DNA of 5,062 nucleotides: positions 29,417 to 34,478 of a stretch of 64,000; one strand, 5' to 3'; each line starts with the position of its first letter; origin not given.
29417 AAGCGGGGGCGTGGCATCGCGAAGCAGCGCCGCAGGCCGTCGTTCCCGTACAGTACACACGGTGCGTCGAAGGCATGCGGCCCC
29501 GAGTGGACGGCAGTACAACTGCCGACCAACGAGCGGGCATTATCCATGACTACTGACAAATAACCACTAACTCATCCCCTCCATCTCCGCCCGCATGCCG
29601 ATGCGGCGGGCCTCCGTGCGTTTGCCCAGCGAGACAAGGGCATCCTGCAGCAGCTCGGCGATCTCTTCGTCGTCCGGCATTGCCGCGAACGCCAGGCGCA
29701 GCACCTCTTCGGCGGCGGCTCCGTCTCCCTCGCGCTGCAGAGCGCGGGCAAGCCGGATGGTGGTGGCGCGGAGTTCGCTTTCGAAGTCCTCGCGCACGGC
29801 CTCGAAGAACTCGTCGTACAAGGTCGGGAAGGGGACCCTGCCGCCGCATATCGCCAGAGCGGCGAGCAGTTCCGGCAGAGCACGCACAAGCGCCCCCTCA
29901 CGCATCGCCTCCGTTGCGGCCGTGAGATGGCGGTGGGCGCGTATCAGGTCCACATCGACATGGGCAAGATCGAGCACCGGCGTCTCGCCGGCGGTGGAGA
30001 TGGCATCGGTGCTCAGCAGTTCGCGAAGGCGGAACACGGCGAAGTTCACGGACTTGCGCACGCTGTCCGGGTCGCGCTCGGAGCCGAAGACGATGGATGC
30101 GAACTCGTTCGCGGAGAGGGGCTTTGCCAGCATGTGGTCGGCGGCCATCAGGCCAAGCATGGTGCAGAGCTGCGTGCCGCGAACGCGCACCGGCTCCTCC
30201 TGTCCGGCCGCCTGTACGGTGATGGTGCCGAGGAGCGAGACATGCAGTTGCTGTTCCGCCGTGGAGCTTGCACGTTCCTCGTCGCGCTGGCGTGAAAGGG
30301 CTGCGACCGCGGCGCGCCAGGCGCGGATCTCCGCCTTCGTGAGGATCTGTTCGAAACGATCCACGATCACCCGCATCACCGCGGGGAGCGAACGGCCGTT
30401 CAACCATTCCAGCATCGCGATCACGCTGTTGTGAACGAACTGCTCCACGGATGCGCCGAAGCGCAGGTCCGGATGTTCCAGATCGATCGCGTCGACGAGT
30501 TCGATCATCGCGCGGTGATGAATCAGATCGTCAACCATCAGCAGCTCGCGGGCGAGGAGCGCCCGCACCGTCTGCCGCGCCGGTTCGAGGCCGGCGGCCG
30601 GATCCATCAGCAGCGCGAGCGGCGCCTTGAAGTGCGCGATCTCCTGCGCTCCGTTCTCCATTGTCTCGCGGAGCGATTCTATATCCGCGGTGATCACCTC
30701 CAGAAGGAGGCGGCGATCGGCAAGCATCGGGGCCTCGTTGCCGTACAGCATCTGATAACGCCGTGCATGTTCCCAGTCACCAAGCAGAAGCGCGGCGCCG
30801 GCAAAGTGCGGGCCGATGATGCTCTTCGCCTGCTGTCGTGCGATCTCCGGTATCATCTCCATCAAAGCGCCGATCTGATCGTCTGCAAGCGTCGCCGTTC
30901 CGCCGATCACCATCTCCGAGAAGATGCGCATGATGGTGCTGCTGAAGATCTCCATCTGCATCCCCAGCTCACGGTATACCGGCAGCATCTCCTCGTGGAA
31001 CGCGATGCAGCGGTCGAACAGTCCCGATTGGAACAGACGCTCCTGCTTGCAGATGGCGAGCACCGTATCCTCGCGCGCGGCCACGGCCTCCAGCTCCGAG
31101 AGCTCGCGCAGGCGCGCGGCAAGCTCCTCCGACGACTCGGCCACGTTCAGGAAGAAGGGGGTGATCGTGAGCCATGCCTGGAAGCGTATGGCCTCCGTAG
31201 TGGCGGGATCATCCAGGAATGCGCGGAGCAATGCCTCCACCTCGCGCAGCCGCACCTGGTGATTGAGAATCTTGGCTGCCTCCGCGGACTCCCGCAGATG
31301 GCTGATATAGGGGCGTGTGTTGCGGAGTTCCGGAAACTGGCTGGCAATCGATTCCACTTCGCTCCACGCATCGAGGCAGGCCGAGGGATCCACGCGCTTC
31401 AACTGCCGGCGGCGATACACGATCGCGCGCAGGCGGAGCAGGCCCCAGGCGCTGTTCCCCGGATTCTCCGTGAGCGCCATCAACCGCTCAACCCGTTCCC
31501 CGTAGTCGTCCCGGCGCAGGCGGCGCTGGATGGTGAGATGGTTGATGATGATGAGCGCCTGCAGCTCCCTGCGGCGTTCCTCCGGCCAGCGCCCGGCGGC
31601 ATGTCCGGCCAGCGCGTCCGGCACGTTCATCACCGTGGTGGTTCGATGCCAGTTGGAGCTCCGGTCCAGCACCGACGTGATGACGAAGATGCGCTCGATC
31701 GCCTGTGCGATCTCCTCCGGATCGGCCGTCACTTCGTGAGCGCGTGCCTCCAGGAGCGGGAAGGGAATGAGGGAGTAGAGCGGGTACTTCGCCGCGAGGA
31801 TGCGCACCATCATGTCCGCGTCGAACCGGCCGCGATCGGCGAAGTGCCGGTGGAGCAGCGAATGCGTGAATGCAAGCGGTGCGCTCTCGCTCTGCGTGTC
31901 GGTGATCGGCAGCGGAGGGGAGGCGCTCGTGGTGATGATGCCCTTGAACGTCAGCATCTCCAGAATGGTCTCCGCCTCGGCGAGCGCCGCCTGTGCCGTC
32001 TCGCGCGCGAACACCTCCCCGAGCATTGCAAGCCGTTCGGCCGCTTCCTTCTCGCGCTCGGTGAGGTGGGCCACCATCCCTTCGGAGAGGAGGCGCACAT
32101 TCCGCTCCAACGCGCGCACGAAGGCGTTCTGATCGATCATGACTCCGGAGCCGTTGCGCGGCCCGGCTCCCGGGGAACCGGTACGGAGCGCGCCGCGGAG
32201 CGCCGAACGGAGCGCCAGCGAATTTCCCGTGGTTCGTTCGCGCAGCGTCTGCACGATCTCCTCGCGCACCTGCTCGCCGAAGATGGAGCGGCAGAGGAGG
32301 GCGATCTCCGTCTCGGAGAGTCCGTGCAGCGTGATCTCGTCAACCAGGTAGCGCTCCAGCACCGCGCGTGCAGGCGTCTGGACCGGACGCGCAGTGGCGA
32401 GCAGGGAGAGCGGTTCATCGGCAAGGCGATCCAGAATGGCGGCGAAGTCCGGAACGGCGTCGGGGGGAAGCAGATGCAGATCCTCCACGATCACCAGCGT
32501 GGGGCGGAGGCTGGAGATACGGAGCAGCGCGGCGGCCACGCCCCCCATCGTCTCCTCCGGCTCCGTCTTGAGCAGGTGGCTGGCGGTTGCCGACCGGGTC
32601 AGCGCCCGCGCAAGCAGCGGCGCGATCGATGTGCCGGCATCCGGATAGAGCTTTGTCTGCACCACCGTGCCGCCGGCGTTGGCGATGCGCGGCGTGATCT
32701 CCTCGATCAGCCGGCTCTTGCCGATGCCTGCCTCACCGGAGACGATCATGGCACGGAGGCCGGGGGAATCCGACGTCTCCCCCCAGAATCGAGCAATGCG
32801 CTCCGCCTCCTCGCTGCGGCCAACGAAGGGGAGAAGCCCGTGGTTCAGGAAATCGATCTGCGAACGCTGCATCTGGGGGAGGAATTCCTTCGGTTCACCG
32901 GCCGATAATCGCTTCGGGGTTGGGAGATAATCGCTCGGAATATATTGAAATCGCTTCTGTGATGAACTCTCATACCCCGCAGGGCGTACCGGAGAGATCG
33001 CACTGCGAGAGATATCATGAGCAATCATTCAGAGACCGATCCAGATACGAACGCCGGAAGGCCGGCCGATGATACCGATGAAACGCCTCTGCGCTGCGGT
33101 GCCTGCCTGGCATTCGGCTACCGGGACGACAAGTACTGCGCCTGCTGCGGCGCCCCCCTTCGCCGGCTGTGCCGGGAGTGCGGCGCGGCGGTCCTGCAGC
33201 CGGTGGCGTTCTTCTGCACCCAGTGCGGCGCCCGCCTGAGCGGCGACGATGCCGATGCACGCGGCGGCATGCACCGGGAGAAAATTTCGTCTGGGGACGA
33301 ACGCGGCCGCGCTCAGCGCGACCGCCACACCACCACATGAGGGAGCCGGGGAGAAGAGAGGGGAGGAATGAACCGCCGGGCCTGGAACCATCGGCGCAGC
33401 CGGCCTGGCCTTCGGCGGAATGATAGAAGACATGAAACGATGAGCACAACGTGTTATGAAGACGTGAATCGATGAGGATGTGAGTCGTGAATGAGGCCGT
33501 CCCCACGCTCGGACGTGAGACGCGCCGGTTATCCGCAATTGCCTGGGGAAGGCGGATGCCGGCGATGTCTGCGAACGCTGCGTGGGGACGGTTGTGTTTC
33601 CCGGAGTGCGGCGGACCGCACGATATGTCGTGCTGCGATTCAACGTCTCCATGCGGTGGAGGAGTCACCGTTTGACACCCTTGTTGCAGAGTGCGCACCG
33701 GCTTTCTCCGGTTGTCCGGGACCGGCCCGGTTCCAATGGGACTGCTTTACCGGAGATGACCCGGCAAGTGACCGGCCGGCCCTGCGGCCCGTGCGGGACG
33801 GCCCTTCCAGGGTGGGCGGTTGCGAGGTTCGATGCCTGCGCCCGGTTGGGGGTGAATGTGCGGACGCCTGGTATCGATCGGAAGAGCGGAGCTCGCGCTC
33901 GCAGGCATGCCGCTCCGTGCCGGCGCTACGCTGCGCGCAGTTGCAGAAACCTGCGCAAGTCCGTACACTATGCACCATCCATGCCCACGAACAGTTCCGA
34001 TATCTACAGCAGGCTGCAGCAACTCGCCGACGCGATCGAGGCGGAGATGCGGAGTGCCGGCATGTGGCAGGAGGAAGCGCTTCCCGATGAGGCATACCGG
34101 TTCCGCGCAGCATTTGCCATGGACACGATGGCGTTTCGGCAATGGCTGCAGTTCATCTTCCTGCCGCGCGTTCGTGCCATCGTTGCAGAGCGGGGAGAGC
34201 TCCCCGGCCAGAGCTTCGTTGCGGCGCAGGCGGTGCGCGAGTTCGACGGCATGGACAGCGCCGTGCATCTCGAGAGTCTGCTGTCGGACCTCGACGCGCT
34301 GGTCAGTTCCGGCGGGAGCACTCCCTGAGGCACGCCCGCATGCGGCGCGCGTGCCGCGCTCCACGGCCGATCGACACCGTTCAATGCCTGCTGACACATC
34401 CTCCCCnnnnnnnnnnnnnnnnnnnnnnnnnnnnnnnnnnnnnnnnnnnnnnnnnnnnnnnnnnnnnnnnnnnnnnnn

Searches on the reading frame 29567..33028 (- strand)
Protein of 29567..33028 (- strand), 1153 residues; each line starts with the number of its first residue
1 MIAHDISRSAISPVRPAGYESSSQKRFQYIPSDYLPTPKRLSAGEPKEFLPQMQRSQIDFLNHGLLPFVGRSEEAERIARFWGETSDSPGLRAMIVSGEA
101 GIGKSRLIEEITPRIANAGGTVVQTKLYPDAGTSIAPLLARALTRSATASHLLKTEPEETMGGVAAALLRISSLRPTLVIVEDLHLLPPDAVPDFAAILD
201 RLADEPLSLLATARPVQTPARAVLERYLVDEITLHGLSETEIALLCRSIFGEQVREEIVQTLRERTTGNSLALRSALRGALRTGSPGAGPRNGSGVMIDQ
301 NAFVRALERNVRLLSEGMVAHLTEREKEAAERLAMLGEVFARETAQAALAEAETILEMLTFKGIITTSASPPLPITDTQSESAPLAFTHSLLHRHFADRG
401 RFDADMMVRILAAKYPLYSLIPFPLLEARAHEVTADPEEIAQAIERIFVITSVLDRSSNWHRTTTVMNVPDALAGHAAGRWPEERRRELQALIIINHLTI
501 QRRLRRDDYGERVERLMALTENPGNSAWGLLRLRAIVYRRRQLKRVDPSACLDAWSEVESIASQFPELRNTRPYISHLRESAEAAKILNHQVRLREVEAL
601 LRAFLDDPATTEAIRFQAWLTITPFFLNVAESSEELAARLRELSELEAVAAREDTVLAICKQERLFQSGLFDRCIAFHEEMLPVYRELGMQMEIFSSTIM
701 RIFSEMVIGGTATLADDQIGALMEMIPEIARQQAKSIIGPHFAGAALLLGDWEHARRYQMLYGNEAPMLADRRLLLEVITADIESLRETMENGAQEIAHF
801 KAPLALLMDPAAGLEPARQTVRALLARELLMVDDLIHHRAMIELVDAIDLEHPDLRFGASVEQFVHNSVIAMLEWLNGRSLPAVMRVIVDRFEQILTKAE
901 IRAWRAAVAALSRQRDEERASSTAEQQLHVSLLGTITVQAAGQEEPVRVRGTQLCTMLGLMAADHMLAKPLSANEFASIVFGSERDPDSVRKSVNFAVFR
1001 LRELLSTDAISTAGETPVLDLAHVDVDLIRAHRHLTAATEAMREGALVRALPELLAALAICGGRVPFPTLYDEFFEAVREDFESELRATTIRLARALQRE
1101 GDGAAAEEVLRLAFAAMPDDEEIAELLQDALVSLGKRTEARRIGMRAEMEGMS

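Call 5: search_protein_families(library=pfam, proteins=[window:29567-33028:-], max_evalue=1)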
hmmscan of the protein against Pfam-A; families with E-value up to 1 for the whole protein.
window:29567-33028:- (1153 aa): 6 families
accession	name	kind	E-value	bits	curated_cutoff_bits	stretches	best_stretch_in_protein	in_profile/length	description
PF13191.12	AAA_16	-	1.2e-11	45.8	32.6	1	67-207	1-164/167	AAA ATPase domain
PF13401.12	AAA_22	-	1.2e-05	26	27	1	93-200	7-109/130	AAA domain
PF05729.18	NACHT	-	0.0024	18.2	26.7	1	92-251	1-165/167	NACHT domain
PF03704.23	BTAD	-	0.011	16.6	22.1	1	1026-1140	1-115/146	Bacterial transcriptional activator domain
PF14559.12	TPR_19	-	0.014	16.1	25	1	1091-1128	29-66/68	Tetratricopeptide repeat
PF25201.1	nSTAND6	-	0.11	12.9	27.7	1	93-186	20-112/148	Novel STAND NTPase 6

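Call 6: search_protein_families(library=ncbifam, proteins=[window:29567-33028:-], max_evalue=1)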
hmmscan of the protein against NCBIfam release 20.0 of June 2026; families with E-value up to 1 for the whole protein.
window:29567-33028:- (1153 aa): 1 family
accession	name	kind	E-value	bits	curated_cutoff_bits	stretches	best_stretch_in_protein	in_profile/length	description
TIGR03903.1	TOMM_kin_cyc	equivalog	4.1e-16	58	705.75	2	56-139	470-554/1267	TOMM system kinase/cyclase fusion protein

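Call 76: search_protein_families(library=padloc, proteins=[window:29567-32872:-], max_evalue=0.01)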
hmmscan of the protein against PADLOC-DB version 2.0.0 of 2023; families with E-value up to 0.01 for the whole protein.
window:29567-32872:- (1101 aa): 0 families

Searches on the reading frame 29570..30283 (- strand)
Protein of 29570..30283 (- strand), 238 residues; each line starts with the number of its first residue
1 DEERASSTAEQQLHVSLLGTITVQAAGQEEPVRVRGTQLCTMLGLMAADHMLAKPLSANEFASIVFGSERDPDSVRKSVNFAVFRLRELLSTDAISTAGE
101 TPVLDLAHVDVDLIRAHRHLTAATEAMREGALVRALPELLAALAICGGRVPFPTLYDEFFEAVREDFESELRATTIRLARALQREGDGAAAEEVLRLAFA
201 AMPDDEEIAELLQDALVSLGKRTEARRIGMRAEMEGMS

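Call 8: search_protein_families(library=pfam, proteins=[window:29570-30283:-], max_evalue=10)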
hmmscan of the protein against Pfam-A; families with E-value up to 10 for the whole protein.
seq(238 aa): 8 families
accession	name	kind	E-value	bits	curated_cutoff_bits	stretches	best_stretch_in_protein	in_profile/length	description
PF14559.12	TPR_19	-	0.00039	21.1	25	2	175-213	28-66/68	Tetratricopeptide repeat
PF03704.23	BTAD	-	0.00041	21.2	22.1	1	111-225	1-115/146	Bacterial transcriptional activator domain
PF13428.12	TPR_14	-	0.013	16.5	23.5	1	175-212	4-41/44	Tetratricopeptide repeat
PF07721.20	TPR_4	-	0.08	14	27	1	174-196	3-25/26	Tetratricopeptide repeat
PF14863.12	Alkyl_sulf_dimr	-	0.18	12.6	26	1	175-225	72-122/139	Alkyl sulfatase dimerisation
PF19121.6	DUF5805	-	0.19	12.6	28.5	1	156-179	30-53/67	Family of unknown function (DUF5805)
PF15295.11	CCDC50_N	-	0.38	11.4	27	1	175-228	52-104/127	Coiled-coil domain-containing protein 50 N-terminus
PF16859.10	TetR_C_11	-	0.82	10.5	32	1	171-233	7-68/113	Tetracyclin repressor-like, C-terminal domain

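Call 54: find_related_loci(query=A4, collection=metagenome_contigs, flank=5000)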
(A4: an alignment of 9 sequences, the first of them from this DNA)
Query A4 (231 aa) in metagenome_contigs; peptide patterns used: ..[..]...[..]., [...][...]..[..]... (x = any residue, [..] = any of these).
584 stretches matched a pattern; 7 encode a relative of the query (tblastn E <= 1e-3); 7 distinct loci.
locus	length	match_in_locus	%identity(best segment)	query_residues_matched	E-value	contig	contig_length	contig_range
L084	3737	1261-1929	52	2-225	5e-67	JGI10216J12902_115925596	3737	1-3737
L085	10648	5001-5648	51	5-221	3e-60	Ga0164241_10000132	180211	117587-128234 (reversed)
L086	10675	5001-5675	49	5-228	9e-60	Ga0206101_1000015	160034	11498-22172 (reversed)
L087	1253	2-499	56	60-225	4e-55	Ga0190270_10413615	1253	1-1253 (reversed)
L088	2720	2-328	52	120-228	8e-30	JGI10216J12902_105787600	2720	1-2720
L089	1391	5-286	59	132-225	3e-27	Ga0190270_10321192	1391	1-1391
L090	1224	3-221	41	157-229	1e-7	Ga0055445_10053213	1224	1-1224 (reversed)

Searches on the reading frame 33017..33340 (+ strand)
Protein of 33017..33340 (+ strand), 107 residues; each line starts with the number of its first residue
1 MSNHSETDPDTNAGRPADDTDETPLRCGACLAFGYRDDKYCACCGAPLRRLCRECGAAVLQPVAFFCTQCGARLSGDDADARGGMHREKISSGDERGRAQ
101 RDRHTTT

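Call 21: search_protein_families(library=pfam, proteins=[window:33017-33340:+], max_evalue=0.001)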
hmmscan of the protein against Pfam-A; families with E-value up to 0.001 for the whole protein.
window:33017-33340:+ (107 aa): 1 family
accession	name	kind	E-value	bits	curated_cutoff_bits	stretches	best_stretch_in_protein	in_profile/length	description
PF12773.13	DZR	-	2.8e-06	27.8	27.3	1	27-71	1-45/45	Double zinc ribbon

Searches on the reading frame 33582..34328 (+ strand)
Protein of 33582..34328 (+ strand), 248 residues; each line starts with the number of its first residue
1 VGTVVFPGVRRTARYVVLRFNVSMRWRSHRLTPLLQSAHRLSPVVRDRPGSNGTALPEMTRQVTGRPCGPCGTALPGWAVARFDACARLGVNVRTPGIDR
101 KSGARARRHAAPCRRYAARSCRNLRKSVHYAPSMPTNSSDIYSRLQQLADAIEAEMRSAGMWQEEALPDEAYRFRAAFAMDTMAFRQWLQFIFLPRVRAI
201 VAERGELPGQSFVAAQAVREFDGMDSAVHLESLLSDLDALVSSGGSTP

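Call 20: search_protein_families(library=pfam, proteins=[window:33582-34328:+], max_evalue=0.001)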
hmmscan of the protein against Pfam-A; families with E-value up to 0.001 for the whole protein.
window:33582-34328:+ (248 aa): 1 family
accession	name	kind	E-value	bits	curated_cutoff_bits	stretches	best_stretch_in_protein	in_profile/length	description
PF04287.17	DUF446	-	5.2e-24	84.6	25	1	146-240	3-98/98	tRNA pseudouridine synthase C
